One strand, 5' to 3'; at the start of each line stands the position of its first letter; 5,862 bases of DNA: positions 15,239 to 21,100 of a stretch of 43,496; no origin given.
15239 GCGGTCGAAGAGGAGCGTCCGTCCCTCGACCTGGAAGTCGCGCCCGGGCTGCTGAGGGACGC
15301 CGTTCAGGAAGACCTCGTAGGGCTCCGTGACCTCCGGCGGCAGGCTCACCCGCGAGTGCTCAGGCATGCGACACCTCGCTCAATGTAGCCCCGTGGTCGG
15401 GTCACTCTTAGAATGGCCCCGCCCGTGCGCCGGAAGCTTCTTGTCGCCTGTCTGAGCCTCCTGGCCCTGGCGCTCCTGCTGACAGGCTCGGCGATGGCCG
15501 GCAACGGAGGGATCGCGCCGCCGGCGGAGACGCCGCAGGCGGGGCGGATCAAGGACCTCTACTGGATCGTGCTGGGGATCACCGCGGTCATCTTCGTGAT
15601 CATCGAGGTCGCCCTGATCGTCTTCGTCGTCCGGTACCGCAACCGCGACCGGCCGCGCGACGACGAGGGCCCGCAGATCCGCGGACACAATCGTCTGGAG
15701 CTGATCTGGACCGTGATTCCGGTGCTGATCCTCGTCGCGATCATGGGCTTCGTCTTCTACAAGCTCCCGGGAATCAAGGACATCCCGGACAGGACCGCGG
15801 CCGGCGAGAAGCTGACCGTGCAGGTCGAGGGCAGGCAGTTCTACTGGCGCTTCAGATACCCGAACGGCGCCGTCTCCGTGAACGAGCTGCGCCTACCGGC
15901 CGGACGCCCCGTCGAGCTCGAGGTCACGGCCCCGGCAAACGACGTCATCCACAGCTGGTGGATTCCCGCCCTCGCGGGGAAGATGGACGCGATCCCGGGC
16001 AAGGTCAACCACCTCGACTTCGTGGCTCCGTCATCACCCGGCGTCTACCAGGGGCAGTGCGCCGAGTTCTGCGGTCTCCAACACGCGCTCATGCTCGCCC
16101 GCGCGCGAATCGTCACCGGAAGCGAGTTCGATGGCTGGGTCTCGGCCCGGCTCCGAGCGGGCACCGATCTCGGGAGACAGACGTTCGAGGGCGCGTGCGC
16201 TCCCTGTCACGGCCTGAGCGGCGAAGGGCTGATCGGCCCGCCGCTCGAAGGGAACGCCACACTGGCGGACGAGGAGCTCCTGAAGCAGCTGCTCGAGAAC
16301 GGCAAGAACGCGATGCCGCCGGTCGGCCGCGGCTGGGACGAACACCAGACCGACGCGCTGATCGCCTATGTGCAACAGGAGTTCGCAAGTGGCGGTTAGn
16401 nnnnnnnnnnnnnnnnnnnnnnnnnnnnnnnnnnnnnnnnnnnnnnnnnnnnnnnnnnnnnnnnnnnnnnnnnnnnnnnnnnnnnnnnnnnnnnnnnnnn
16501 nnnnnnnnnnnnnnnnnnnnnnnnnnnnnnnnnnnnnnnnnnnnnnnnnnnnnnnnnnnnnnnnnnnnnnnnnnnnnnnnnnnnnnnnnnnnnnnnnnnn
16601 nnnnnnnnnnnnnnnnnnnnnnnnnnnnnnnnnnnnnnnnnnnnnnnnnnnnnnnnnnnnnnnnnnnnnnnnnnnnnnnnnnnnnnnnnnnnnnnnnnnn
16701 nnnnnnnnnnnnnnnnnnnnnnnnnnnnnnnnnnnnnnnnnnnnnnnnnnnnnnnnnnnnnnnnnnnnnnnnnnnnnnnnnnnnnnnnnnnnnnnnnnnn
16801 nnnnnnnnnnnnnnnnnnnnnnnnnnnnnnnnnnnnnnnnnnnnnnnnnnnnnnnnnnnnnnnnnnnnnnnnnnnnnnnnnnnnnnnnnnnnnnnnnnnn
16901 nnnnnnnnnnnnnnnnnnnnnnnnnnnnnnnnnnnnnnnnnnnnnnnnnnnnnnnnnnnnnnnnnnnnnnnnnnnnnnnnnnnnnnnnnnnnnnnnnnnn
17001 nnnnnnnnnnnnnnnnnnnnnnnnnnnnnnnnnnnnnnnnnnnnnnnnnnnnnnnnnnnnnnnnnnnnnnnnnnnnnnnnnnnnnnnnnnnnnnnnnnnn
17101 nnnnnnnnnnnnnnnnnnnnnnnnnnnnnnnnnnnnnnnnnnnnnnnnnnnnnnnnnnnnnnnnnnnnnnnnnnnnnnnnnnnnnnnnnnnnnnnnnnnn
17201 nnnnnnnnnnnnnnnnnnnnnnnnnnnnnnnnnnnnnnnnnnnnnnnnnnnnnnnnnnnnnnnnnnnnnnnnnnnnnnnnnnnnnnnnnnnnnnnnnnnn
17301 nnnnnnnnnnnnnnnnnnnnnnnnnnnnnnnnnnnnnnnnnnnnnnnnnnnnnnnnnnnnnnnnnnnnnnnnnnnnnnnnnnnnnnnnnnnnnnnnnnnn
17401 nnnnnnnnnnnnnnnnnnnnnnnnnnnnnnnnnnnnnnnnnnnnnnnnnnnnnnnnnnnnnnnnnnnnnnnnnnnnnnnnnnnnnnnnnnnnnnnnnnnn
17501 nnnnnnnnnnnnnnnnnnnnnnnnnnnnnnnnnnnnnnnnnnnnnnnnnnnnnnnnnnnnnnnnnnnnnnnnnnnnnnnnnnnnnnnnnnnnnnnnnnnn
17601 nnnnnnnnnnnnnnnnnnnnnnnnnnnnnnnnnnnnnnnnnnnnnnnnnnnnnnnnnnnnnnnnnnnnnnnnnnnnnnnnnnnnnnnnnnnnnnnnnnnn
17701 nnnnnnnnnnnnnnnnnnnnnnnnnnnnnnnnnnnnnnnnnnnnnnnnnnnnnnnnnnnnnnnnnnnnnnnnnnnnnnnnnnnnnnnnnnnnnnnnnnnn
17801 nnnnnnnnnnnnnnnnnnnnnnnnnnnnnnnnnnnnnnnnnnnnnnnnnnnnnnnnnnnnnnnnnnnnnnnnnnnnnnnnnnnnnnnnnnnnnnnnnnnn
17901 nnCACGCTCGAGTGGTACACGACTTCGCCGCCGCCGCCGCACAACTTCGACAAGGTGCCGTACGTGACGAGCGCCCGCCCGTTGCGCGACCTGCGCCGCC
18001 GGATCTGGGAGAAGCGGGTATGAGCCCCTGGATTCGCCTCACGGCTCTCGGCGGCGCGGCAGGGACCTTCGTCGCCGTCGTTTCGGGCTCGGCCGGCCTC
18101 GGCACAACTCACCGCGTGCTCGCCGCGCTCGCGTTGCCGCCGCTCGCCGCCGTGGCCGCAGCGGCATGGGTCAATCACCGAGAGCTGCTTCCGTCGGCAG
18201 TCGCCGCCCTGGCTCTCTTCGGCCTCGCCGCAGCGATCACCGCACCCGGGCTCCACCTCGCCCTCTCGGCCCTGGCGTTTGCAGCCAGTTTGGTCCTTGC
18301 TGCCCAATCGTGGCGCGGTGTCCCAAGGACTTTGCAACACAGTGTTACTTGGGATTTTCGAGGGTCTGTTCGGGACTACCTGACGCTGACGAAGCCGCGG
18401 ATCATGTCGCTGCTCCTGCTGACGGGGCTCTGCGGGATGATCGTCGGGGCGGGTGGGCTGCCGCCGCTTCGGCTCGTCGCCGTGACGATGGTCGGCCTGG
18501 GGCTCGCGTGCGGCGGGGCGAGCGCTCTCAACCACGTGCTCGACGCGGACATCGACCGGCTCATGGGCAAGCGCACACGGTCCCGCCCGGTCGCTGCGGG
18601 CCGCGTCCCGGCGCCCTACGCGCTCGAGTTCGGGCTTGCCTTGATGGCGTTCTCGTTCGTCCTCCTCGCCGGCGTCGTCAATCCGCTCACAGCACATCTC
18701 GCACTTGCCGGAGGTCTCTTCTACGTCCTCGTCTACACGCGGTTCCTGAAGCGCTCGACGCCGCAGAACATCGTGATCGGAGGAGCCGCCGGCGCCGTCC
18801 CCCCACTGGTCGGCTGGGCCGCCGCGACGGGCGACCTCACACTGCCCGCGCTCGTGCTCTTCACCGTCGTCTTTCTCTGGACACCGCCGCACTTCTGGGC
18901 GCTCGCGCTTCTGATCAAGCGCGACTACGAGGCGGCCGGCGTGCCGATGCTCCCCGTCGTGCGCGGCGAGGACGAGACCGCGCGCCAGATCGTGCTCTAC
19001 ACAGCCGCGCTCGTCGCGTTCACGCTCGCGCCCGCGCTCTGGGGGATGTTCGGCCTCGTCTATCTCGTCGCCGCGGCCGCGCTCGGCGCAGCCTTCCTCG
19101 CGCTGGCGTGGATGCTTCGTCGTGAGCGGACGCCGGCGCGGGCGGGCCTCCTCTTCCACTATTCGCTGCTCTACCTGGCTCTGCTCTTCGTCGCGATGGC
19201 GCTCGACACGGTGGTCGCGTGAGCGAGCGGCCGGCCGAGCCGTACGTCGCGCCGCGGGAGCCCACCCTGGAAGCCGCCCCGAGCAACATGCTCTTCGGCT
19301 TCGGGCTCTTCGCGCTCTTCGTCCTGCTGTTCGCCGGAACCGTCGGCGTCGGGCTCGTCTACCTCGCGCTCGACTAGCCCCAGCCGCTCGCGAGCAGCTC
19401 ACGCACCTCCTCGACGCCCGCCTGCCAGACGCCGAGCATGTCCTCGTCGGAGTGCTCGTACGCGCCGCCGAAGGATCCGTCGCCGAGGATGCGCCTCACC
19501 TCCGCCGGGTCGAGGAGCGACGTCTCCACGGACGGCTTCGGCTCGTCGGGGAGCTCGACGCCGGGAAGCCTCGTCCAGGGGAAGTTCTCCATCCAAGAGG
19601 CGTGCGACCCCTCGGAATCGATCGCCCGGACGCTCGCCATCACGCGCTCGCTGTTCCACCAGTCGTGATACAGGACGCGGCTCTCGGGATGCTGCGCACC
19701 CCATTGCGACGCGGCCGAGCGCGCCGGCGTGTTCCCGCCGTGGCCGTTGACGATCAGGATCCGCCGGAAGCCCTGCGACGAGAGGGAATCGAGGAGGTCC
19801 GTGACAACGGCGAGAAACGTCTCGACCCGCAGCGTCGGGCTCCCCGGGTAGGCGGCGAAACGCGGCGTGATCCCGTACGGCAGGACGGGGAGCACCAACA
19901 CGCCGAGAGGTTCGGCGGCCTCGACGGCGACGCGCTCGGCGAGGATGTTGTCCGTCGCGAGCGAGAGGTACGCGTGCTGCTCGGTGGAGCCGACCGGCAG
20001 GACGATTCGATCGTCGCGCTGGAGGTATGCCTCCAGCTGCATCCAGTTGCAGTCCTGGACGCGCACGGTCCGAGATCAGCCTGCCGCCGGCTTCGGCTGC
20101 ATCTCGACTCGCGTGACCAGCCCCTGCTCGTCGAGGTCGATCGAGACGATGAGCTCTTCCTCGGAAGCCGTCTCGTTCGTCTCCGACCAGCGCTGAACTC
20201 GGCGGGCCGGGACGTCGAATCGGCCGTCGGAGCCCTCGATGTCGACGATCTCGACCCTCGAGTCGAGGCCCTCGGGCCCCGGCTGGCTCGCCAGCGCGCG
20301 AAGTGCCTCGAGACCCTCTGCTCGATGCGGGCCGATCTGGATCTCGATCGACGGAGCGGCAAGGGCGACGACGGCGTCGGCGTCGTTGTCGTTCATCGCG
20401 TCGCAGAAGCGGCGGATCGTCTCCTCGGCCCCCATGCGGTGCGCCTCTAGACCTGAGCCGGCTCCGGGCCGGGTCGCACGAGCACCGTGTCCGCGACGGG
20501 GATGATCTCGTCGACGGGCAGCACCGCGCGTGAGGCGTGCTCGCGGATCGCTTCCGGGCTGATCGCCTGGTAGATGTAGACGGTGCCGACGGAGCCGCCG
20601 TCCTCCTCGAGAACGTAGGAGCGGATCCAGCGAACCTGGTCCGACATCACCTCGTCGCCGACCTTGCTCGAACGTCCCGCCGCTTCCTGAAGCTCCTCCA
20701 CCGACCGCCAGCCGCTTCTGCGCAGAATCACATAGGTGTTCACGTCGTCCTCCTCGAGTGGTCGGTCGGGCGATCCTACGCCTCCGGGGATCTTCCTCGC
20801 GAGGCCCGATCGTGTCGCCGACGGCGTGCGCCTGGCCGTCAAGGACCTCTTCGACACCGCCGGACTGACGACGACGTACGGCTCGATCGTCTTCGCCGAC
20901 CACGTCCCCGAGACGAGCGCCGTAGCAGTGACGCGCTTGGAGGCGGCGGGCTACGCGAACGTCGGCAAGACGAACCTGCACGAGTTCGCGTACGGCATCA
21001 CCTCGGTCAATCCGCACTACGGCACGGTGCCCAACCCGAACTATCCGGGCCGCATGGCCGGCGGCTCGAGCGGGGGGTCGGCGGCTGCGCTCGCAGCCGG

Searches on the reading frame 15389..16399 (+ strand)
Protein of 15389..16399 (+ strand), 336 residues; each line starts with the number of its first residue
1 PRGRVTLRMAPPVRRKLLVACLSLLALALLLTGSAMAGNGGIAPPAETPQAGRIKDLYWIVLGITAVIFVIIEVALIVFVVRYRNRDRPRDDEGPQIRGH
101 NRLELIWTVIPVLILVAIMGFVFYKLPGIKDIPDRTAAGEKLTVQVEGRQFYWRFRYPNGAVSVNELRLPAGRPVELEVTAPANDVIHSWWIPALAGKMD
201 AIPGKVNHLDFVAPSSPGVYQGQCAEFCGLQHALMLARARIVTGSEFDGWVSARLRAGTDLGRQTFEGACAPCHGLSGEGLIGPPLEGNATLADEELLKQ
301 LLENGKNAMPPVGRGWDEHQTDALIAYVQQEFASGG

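Call 23: search_protein_families(library=pfam, proteins=[window:15389-16399:+], max_evalue=0.0001)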
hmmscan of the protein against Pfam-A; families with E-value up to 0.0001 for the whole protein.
window:15389-16399:+ (336 aa): 4 families
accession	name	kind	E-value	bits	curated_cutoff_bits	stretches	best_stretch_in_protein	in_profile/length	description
PF00116.26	COX2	-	5.3e-20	72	22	1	165-235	46-113/120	Cytochrome C oxidase subunit II, periplasmic domain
PF13442.11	Cytochrome_CBB3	-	2.4e-12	47.5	27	1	260-328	4-68/68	Cytochrome C oxidase, cbb3-type, subunit III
PF02790.20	COX2_TM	-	1e-10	42.1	22.8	1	44-119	9-82/88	Cytochrome C oxidase subunit II, transmembrane domain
PF00034.26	Cytochrom_C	-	7e-06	27.7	21.3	1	261-330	3-88/90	Cytochrome c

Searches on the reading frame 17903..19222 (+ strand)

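Call 77: search_protein_families(library=pfam, proteins=[window:17903-19222:+], max_evalue=0.0001)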
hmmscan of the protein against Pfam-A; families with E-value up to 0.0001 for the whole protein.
window:17903-19222:+ (439 aa): 1 family
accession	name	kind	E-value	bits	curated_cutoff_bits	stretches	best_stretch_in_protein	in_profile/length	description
PF01040.23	UbiA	-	2.1e-60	204.6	34.2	1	171-418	1-244/250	UbiA prenyltransferase family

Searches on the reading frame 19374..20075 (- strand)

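Call 77: search_protein_families(library=pfam, proteins=[window:19374-20075:-], max_evalue=0.0001)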
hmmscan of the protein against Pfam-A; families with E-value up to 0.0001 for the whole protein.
window:19374-20075:- (233 aa): 1 family
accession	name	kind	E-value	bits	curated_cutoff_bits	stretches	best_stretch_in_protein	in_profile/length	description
PF02633.19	Creatininase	-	2.6e-43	148.6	31.3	1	8-164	2-167/238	Creatinine amidohydrolase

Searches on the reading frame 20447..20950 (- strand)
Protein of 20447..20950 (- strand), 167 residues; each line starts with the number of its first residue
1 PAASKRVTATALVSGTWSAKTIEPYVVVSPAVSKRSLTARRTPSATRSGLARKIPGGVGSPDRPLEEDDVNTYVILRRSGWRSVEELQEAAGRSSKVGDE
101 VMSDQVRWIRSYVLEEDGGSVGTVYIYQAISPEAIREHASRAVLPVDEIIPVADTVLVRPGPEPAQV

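Call 77: search_protein_families(library=pfam, proteins=[window:20447-20950:-], max_evalue=0.0001)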
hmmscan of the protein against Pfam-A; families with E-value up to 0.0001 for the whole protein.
window:20447-20950:- (167 aa): 1 family
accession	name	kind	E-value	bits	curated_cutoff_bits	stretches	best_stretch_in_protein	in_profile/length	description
PF14026.12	SCO4226-like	-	3.8e-13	49.9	28.5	1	73-152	1-76/76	Nickel responsive protein SCO4226-like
